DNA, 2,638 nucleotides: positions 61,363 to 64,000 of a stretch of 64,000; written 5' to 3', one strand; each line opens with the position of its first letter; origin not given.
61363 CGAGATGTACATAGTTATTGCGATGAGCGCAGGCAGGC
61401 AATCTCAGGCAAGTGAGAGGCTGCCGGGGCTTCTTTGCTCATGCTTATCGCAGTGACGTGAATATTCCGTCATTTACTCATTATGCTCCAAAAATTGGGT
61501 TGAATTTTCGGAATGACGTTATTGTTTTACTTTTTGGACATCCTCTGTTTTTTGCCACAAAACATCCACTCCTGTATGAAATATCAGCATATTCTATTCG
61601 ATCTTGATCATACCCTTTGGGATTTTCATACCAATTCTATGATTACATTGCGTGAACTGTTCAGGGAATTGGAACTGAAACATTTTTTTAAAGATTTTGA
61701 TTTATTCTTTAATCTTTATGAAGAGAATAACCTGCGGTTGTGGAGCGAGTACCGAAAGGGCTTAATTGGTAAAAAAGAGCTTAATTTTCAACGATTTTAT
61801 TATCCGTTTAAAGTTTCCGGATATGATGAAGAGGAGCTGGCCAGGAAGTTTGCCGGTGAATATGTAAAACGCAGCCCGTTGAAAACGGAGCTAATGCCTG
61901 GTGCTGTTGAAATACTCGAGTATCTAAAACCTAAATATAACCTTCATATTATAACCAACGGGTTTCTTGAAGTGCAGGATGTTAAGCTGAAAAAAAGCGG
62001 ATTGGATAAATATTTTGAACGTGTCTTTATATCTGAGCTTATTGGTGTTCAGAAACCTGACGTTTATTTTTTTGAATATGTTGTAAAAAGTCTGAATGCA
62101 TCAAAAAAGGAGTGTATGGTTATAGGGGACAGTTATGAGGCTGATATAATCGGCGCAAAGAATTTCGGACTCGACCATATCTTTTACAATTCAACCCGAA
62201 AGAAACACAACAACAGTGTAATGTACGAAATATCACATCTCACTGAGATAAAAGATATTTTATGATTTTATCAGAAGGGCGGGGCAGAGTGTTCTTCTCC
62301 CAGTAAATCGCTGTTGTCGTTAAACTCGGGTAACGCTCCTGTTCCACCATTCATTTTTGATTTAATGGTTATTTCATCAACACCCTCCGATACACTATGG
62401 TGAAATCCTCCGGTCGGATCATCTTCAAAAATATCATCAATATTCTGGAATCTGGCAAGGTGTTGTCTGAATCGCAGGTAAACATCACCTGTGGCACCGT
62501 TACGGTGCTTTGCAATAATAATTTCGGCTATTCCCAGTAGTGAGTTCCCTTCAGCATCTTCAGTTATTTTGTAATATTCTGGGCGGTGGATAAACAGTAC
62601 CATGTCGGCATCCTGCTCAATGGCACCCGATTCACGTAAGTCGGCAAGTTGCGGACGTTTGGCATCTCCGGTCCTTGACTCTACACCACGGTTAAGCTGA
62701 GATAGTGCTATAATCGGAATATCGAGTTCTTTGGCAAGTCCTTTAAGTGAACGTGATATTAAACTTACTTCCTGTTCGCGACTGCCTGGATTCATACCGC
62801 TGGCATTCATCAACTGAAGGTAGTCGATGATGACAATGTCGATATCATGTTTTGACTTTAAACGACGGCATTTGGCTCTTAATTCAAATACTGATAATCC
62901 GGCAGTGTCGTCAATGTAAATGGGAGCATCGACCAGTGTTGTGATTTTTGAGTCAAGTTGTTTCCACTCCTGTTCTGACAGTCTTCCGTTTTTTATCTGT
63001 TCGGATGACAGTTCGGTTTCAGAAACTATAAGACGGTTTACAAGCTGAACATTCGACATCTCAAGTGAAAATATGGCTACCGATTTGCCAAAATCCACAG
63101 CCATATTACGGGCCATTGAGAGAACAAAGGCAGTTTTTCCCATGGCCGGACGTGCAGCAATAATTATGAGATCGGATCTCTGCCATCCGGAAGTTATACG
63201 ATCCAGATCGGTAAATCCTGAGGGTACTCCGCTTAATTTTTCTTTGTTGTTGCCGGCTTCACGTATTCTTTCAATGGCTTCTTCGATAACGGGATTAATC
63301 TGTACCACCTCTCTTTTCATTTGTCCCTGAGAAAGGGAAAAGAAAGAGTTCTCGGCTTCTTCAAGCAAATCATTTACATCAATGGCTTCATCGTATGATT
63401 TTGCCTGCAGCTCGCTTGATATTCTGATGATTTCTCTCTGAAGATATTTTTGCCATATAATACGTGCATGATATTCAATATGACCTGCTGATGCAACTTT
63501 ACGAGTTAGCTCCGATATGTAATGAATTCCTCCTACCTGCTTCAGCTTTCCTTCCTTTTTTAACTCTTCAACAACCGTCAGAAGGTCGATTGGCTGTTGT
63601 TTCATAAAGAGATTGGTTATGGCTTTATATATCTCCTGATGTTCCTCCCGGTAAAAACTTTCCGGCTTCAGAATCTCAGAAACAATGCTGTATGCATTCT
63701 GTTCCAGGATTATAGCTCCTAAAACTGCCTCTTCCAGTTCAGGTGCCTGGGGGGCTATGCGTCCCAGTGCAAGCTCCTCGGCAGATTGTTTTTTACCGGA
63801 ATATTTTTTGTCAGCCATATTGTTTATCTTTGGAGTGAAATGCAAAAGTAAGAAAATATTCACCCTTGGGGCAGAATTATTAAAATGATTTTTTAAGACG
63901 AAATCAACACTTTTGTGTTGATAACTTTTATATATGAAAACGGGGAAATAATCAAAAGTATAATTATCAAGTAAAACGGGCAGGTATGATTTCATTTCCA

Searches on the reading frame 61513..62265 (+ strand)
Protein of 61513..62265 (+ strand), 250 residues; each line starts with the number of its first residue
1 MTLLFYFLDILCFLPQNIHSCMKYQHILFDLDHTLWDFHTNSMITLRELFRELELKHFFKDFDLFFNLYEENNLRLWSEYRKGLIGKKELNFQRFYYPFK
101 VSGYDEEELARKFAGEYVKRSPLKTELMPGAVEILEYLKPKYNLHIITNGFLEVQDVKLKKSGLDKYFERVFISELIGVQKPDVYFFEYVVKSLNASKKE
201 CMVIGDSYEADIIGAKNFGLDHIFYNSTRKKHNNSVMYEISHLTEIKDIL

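Call 12: search_protein_families(library=pfam, proteins=[window:61513-62265:+], max_evalue=0.001)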
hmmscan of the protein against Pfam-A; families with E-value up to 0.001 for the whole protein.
window:61513-62265:+ (250 aa): 4 families
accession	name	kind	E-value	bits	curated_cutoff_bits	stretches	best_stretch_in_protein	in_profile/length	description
PF00702.32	Hydrolase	-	3.5e-24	86.7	26.4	1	25-219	2-191/191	haloacid dehalogenase-like hydrolase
PF13419.12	HAD_2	-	1e-22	81.5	23.8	1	27-223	1-176/178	Haloacid dehalogenase-like hydrolase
PF13242.12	Hydrolase_like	-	1.3e-09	38.3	22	1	180-227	3-50/75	HAD-hyrolase-like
PF12710.13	HAD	-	1.2e-06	29.5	27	1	27-208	1-182/189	haloacid dehalogenase-like hydrolase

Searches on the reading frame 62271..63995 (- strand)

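Call 55: search_protein_families(library=pfam, proteins=[window:62271-63995:-], max_evalue=0.0001)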
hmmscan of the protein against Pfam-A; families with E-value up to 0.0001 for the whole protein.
window:62271-63995:- (574 aa): 3 families
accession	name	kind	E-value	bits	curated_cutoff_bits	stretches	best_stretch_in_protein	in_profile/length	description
PF03796.21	DnaB_C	-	1.3e-108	362.7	27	1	256-518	1-255/255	DnaB-like helicase C terminal domain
PF00772.26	DnaB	-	7.9e-33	113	23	1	81-180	2-101/103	DnaB-like helicase N terminal domain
PF13481.12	AAA_25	-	5.7e-10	39.6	27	1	262-433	20-189/195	AAA domain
